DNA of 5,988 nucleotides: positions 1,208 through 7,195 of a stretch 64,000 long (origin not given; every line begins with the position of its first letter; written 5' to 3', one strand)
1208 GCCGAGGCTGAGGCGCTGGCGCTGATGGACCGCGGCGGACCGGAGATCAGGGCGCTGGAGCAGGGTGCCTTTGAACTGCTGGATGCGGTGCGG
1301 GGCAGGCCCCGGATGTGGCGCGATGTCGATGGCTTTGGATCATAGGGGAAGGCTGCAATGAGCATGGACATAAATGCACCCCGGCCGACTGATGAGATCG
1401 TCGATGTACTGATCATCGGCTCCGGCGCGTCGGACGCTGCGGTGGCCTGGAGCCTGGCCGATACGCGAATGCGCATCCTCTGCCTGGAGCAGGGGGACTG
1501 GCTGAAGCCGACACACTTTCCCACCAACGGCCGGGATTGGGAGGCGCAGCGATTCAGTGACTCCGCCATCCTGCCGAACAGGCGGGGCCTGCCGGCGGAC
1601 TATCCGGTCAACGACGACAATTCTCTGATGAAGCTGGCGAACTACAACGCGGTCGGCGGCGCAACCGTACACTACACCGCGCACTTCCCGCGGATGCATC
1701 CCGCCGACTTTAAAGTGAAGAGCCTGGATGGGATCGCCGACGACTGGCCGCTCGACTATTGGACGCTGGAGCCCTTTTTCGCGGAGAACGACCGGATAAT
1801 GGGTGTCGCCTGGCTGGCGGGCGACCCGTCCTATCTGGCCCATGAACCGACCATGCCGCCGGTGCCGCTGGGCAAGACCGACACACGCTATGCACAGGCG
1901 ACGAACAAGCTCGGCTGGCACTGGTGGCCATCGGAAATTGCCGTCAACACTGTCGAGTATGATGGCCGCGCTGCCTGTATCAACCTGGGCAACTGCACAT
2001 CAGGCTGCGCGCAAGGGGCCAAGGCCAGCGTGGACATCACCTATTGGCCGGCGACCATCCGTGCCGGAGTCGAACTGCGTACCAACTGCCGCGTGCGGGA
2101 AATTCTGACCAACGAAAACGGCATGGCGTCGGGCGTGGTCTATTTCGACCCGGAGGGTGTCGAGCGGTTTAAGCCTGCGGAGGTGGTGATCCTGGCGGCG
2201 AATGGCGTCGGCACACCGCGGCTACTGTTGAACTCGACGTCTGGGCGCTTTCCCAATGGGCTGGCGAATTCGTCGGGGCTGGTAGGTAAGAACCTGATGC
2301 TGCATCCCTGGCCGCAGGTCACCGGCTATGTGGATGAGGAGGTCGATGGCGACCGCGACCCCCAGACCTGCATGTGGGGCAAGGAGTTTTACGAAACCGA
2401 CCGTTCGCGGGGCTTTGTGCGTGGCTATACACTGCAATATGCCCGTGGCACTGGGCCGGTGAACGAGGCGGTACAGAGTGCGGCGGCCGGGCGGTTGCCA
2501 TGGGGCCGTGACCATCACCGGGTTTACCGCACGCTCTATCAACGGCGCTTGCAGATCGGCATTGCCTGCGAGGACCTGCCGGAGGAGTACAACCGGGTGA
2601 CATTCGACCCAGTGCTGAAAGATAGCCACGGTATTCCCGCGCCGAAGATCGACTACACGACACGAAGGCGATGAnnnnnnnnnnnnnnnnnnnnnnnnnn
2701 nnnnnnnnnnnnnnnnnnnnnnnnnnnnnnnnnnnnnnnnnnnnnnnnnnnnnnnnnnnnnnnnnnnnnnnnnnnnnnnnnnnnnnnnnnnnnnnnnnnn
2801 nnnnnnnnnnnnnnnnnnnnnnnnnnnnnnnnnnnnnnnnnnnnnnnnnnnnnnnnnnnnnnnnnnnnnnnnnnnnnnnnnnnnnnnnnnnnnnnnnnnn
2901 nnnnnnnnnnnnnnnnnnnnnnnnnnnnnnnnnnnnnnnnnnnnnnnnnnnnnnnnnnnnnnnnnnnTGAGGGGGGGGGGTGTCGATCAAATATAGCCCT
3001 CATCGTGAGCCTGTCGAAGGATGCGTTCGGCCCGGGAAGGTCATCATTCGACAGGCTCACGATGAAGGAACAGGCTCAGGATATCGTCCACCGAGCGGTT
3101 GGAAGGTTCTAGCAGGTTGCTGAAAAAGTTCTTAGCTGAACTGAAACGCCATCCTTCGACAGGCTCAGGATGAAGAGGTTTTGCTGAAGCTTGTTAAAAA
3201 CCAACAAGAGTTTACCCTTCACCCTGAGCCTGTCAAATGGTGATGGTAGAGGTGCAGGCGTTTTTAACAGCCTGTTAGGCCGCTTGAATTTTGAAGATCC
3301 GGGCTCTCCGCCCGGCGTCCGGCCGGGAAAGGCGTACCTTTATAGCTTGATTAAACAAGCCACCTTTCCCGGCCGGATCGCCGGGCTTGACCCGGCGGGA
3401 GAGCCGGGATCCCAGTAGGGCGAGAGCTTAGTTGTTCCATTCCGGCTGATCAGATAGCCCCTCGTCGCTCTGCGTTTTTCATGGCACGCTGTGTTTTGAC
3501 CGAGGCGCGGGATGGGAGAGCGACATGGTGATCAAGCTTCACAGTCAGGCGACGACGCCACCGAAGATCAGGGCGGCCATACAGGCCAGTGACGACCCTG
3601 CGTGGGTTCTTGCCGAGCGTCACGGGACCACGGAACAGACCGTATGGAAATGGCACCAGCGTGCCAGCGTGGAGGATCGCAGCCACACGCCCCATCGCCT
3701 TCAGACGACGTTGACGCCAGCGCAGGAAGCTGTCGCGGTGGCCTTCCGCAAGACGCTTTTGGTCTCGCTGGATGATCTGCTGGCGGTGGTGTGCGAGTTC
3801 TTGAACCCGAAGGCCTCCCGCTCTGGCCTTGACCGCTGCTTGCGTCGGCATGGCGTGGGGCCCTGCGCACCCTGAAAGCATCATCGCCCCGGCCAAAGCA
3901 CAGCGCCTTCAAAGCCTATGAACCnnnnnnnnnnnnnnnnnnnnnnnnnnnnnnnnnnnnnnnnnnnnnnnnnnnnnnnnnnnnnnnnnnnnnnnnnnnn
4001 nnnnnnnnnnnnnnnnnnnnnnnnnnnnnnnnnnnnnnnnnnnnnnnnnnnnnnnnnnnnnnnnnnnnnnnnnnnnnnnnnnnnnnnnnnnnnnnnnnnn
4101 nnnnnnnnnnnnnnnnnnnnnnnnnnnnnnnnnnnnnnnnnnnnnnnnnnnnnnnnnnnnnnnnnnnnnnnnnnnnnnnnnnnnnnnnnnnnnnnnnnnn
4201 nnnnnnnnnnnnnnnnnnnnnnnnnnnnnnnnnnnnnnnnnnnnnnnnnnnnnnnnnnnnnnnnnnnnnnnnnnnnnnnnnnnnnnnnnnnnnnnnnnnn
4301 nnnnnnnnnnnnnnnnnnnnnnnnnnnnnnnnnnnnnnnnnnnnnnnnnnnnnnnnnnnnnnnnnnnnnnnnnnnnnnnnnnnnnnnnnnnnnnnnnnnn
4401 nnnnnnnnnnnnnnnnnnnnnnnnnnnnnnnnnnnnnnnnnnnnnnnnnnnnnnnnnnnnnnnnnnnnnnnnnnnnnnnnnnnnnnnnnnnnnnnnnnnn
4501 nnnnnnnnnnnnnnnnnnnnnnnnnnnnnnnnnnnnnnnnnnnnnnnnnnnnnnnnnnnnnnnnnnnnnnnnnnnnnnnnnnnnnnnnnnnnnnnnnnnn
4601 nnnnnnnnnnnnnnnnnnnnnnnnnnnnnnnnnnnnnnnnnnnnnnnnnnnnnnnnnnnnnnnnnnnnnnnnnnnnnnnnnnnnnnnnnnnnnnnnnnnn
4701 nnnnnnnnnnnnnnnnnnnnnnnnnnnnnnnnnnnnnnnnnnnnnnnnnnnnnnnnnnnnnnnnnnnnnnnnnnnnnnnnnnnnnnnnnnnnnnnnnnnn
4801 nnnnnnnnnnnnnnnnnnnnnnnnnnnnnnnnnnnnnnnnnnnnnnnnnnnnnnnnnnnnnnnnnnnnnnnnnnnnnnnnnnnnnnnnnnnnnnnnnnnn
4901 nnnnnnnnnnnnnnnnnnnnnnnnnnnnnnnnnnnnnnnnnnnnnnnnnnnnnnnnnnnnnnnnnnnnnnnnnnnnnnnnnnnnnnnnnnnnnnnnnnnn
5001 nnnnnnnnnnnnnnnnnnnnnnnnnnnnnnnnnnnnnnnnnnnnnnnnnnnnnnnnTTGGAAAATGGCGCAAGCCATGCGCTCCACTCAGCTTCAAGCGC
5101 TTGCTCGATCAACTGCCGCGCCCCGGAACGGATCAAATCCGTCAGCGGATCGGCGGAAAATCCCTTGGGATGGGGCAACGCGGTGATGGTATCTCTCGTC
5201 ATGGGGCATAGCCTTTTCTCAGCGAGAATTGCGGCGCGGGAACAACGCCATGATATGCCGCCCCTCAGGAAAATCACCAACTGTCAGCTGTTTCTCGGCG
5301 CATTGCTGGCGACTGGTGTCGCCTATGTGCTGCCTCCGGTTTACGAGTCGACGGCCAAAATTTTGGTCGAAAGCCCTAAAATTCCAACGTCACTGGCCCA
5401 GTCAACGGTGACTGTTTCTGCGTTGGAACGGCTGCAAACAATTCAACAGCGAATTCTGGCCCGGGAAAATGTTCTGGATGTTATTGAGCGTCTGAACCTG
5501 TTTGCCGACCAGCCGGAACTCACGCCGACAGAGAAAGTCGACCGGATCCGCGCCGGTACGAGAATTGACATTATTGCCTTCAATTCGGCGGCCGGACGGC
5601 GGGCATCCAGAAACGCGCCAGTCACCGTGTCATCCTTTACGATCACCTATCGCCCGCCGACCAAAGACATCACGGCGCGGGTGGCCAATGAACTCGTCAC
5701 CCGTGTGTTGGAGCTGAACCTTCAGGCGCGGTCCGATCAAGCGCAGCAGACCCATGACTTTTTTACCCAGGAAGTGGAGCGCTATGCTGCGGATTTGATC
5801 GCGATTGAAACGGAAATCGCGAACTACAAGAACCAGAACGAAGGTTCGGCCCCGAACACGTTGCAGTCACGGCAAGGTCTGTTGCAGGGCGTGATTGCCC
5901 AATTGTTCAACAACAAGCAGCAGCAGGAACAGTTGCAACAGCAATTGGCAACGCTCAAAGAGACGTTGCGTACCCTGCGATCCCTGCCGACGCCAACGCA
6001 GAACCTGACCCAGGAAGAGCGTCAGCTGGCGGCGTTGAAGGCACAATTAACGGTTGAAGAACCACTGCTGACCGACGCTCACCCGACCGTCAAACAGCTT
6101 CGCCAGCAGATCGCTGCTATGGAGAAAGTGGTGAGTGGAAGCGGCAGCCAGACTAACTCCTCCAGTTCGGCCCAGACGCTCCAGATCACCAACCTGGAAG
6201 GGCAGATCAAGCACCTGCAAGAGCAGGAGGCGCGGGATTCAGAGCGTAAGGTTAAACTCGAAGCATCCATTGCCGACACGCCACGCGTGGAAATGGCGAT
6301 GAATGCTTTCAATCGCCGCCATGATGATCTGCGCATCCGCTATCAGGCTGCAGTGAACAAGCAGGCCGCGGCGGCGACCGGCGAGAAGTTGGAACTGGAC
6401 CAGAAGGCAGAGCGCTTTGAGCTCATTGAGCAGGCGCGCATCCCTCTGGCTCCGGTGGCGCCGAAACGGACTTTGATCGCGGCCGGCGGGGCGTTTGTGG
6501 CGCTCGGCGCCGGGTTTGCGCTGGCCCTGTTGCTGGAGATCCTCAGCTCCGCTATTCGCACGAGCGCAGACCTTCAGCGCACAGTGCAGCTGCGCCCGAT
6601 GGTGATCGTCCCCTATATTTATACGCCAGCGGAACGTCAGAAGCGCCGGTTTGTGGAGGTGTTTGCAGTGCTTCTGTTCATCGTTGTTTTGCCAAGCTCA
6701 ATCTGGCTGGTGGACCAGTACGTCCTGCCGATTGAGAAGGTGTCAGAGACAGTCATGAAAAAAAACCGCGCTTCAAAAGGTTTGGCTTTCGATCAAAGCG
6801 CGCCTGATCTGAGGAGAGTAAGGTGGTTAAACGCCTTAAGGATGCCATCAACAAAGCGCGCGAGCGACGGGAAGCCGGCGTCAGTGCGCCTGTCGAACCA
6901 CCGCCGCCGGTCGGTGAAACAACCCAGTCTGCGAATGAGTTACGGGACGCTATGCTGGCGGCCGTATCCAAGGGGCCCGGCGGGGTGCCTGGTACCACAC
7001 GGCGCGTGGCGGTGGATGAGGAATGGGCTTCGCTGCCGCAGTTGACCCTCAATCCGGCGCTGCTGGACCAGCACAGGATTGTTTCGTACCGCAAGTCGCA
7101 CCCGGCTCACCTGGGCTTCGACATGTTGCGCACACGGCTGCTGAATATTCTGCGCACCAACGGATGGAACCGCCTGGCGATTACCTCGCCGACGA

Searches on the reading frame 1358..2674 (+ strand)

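Call 52: search_protein_families(library=ncbifam, proteins=[window:1358-2674:+], max_evalue=0.00001)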
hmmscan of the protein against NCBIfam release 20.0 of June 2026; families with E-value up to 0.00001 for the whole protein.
window:1358-2674:+ (438 aa): 4 families
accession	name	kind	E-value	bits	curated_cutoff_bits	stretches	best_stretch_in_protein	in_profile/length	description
NF058674.1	CholsOxChoxAB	equivalog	3.1e-09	35.9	850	0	203-293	187-285/535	cholesterol oxidase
TIGR03970.1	mycofact_MftG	equivalog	9.8e-09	34.7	387.45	1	16-296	2-266/487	mycofactocin dehydrogenase MftG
TIGR04542.1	GMC_mycofac_2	equivalog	1.9e-08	33.8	400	1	16-294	1-236/425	mycofactocin system GMC family oxidoreductase MftG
NF002550.0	PRK02106.1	subfamily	1.4e-06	27.1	605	0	214-296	191-273/563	choline dehydrogenase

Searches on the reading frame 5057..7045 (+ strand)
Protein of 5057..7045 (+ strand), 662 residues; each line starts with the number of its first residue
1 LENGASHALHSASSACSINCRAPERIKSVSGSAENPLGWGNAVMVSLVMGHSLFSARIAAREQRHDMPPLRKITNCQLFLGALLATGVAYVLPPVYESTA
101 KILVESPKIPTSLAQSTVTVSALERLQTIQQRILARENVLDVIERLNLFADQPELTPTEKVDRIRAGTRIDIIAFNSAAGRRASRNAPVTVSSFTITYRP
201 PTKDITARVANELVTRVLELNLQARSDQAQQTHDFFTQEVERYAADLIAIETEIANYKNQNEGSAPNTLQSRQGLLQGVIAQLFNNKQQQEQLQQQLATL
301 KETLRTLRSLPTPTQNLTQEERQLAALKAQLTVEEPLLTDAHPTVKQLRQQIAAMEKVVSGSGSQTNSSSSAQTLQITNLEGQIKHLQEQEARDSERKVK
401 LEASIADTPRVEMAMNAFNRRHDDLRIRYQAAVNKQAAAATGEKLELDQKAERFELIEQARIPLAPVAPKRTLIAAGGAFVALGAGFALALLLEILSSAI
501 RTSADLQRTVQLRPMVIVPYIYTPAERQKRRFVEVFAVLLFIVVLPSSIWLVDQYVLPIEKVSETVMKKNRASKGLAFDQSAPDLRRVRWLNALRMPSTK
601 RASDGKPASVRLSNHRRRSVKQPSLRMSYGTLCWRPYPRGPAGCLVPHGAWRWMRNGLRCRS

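Call 52: search_protein_families(library=ncbifam, proteins=[window:5057-7045:+], max_evalue=0.00001)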
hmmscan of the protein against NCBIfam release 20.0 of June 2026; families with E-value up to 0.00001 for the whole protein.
window:5057-7045:+ (662 aa): 1 family
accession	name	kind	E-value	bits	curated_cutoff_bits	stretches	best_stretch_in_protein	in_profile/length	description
TIGR03007.1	pepcterm_ChnLen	equivalog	2.8e-45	154.5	278.85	1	83-543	26-484/498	XrtA system polysaccharide chain length determinant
